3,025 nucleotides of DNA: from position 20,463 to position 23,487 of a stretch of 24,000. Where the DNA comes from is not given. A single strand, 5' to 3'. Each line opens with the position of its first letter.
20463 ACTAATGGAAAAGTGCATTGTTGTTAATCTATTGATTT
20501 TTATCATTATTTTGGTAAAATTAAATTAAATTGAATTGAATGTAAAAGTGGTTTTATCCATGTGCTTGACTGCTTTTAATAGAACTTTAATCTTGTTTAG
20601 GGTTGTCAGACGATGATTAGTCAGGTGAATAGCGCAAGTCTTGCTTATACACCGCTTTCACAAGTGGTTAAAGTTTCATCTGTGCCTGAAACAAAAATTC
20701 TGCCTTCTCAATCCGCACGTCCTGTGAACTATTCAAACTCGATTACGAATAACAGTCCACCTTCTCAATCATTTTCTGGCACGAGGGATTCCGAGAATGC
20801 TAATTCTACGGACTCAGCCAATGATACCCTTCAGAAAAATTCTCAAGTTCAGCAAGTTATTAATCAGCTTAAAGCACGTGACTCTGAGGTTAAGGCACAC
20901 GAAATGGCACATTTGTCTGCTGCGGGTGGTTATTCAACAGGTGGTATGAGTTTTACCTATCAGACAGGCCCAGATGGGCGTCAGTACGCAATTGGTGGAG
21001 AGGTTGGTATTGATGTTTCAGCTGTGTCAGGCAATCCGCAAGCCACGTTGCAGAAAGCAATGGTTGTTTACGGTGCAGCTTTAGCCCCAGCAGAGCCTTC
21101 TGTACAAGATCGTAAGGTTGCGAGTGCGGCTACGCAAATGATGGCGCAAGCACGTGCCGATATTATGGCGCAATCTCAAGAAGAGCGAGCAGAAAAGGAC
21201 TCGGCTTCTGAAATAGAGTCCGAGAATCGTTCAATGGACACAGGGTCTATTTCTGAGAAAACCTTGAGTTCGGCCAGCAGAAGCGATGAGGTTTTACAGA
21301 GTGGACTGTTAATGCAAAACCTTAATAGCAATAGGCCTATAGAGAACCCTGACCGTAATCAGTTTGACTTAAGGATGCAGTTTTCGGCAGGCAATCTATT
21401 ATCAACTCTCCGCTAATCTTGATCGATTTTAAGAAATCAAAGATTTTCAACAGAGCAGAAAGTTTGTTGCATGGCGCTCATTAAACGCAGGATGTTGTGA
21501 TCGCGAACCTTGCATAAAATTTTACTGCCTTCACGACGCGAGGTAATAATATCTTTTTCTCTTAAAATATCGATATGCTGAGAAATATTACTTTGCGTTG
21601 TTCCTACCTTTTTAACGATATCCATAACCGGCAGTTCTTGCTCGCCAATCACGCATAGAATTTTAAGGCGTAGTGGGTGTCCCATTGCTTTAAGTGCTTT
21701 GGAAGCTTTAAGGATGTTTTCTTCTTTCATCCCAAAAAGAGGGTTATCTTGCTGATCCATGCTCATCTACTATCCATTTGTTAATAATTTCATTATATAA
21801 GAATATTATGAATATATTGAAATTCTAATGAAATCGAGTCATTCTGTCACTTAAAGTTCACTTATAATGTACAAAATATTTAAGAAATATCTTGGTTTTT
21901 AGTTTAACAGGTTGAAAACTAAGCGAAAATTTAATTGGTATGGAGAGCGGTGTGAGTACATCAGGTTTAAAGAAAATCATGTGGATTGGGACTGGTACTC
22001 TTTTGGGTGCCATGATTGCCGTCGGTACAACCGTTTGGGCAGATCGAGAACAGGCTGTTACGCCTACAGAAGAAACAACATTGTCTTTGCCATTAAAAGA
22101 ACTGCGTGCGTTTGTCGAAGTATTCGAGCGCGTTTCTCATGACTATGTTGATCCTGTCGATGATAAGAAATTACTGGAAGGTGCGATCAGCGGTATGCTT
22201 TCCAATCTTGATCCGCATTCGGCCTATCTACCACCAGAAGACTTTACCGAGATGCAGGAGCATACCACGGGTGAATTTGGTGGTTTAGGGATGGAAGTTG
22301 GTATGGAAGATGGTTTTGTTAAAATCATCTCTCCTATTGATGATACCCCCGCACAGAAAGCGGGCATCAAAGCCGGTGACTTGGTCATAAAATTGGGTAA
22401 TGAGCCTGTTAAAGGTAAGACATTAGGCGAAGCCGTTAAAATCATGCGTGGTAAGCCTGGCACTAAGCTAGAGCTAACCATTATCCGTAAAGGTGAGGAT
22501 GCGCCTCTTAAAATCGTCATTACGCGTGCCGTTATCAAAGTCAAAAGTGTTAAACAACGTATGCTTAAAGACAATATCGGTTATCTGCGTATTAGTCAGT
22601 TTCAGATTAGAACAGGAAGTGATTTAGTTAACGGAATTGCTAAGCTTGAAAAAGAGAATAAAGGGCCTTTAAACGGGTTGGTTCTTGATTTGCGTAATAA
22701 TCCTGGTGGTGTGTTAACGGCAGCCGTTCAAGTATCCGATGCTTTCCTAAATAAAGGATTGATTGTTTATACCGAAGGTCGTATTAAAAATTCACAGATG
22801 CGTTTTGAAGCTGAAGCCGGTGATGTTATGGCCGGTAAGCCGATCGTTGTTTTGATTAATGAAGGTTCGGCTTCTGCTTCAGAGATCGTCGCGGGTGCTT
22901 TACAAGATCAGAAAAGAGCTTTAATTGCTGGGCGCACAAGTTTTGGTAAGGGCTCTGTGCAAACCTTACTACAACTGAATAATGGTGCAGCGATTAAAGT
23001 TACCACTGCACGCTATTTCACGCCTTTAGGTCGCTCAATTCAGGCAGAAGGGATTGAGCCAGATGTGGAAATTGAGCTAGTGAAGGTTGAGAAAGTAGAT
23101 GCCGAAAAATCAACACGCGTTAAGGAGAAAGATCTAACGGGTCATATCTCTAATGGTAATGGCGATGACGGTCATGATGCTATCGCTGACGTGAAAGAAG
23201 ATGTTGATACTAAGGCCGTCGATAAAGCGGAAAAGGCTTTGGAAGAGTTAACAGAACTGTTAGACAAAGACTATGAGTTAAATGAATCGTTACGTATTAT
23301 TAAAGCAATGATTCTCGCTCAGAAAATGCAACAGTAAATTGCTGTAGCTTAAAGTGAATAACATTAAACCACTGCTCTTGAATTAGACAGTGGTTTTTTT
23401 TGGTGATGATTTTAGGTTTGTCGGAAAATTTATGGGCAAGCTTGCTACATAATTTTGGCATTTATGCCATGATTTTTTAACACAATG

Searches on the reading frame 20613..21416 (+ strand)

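Call 69: search_protein_families(library=pfam, proteins=[window:20613-21416:+], max_evalue=0.001)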
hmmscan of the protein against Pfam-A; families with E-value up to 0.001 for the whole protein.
window:20613-21416:+ (267 aa): 1 family
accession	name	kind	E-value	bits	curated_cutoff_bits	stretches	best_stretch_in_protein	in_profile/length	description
PF12118.13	SprA-related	-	3.1e-35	122.5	27.3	1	46-201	148-306/335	SprA-related family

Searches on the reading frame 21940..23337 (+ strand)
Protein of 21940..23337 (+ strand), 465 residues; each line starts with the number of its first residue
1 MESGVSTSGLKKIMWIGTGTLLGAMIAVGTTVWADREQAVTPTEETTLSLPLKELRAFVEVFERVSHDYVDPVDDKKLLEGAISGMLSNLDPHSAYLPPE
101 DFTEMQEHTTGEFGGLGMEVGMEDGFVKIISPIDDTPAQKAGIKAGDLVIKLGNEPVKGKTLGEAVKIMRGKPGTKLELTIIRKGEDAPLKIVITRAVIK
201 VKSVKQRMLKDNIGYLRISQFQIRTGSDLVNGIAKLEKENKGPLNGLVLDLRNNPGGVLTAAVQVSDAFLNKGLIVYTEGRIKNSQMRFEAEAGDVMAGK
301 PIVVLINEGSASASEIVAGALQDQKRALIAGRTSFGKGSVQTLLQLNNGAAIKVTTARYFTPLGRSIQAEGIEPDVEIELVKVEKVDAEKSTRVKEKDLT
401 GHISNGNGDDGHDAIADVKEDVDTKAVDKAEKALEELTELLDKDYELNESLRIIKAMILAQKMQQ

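Call 69: search_protein_families(library=pfam, proteins=[window:21940-23337:+], max_evalue=0.001)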
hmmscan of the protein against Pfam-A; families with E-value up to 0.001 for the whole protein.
window:21940-23337:+ (465 aa): 5 families
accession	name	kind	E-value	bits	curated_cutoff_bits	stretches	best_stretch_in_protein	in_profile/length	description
PF03572.23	Peptidase_S41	-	5.5e-55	185.9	24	1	212-378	1-165/165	Peptidase family S41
PF13180.12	PDZ_2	-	1.3e-12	48.2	27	1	114-192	1-78/80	PDZ domain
PF22694.1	CtpB_N-like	-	1.2e-11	45.3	27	1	24-97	5-81/85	Activating protease CtpB N-terminal domain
PF17820.7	PDZ_6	-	2e-10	40.7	27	1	131-183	4-54/54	PDZ domain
PF00595.29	PDZ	-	4.7e-08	33.7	23.2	1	114-181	10-80/81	PDZ domain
